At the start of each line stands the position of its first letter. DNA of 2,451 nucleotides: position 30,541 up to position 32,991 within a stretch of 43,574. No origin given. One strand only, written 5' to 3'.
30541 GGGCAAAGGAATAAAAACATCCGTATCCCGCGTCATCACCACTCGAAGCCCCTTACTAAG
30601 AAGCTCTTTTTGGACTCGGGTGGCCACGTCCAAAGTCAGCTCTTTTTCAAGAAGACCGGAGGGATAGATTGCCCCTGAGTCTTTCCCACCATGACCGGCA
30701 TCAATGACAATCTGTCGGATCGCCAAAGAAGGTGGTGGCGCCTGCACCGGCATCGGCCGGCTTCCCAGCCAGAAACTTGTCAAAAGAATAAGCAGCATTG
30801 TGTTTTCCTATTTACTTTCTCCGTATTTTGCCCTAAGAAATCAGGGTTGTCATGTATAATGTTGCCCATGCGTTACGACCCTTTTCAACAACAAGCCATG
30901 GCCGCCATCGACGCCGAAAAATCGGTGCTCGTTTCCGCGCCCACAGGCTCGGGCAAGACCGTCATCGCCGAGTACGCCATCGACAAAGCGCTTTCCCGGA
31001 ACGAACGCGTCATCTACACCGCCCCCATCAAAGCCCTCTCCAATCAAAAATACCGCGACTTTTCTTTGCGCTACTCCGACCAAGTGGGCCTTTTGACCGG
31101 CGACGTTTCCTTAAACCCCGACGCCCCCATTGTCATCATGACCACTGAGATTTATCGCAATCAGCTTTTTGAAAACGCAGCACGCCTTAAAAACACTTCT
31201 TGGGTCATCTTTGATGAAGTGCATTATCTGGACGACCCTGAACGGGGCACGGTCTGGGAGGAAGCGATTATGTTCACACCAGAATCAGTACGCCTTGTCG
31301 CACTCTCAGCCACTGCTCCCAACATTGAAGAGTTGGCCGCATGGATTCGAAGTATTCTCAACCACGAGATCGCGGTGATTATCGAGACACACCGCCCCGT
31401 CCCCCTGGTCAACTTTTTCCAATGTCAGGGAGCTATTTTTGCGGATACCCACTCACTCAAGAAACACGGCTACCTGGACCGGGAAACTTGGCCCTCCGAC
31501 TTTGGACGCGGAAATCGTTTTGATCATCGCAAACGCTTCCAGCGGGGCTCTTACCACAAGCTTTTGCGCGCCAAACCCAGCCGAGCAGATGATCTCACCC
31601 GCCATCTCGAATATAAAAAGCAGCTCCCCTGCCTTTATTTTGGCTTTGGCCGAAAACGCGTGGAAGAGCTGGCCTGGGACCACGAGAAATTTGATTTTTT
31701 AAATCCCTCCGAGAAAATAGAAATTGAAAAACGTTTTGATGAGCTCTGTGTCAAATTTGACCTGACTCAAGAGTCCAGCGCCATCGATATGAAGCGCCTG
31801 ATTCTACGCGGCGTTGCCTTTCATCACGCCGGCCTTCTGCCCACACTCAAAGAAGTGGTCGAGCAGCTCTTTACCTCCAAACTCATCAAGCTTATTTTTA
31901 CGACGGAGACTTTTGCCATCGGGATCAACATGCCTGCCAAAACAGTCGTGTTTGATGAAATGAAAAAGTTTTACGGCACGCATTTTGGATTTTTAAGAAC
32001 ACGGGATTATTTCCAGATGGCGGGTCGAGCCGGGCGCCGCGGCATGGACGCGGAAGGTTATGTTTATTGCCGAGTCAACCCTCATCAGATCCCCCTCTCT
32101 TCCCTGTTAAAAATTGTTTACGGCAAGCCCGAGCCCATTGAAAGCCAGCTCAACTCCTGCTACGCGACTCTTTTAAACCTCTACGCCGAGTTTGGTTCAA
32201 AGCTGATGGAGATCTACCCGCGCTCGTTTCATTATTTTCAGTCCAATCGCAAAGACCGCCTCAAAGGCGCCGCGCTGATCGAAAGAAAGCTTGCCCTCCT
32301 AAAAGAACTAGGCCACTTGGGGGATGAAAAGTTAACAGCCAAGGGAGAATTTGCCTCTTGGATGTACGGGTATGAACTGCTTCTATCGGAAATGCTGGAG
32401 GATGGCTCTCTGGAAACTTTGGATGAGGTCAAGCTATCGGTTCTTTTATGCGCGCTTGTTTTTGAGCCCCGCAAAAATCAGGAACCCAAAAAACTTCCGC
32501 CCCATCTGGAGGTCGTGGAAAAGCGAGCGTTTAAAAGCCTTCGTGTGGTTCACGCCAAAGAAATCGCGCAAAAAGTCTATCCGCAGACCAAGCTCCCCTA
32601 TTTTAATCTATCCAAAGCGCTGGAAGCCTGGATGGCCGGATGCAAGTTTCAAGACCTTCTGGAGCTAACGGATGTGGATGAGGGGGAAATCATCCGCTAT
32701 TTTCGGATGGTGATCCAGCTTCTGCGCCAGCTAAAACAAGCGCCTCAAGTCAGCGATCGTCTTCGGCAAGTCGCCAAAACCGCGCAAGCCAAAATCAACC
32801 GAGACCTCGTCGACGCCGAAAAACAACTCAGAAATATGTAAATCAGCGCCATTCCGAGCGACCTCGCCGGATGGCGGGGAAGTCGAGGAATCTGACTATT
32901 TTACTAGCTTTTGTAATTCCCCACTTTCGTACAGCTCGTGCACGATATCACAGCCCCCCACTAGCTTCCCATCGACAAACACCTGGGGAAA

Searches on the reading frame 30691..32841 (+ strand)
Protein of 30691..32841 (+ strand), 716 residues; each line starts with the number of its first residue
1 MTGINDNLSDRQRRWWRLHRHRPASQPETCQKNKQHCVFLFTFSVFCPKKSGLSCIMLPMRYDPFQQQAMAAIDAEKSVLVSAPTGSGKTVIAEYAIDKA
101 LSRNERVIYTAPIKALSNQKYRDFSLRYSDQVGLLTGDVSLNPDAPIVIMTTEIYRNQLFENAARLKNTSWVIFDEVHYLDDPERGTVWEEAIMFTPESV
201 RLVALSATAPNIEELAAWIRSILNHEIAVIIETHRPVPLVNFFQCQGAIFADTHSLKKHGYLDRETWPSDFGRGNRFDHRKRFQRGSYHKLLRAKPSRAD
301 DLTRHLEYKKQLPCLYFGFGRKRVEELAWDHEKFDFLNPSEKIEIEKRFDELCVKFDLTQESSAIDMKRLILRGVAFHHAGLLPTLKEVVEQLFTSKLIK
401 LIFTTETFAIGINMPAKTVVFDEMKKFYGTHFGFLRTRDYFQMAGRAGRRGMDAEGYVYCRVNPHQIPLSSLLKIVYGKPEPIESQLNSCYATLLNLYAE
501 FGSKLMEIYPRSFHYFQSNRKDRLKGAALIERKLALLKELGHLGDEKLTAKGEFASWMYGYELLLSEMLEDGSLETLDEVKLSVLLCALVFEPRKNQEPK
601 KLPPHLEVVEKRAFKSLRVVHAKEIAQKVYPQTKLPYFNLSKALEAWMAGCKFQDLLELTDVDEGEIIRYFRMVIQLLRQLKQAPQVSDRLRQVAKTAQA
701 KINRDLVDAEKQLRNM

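Call 89: search_protein_families(library=padloc, proteins=[window:30691-32841:+], max_evalue=0.001)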
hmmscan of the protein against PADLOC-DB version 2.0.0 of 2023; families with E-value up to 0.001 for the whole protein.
window:30691-32841:+ (716 aa): 50 families (the best 25 are shown)
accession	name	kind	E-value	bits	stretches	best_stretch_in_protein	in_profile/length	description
PDLC00185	HamB1|HamB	-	2.4e-35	119.6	1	65-460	146-524/871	DEAD-box helicase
PDLC00186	HamB1|HamB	-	2.8e-31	106.3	2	366-464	440-534/864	DEAD-box helicase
PDLC00194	HamB1|HamB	-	2.3e-29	99.9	2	368-466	555-654/995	DEAD-box helicase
PDLC00187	HamB1|HamB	-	5.1e-28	95.8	2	369-460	429-517/851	DEAD-box helicase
PDLC00200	HamB2|HamB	-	4.1e-27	92.5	2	367-460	440-530/865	DEAD-box helicase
PDLC00174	HamB1|HamB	-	3.4e-25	86.1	2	68-236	310-494/1163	DEAD-box helicase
PDLC04531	PDC-M23B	-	4.3e-25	86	2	362-463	615-713/1060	-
PDLC00192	HamB1|HamB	-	1.2e-23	80.7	2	66-220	273-445/1104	DEAD-box helicase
PDLC00178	HamB1|HamB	-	6.7e-23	78.5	2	73-219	258-422/830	DEAD-box helicase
PDLC00176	HamB1|HamB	-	2.2e-21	73.6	1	369-461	423-511/845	DEAD-box helicase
PDLC00188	HamB1|HamB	-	7.1e-21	72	2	340-458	544-653/1037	DEAD-box helicase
PDLC00175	HamB1|HamB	-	2.2e-18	63.2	2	76-231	241-412/1000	DEAD-box helicase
PDLC00199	HamB2|HamB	-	1.8e-17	60.7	1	370-463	431-519/841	DEAD-box helicase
PDLC00184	HamB1|HamB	-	6.2e-17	59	2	362-450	374-459/738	DEAD-box helicase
PDLC00190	HamB1|HamB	-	6.9e-16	55.8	1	369-463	427-517/866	DEAD-box helicase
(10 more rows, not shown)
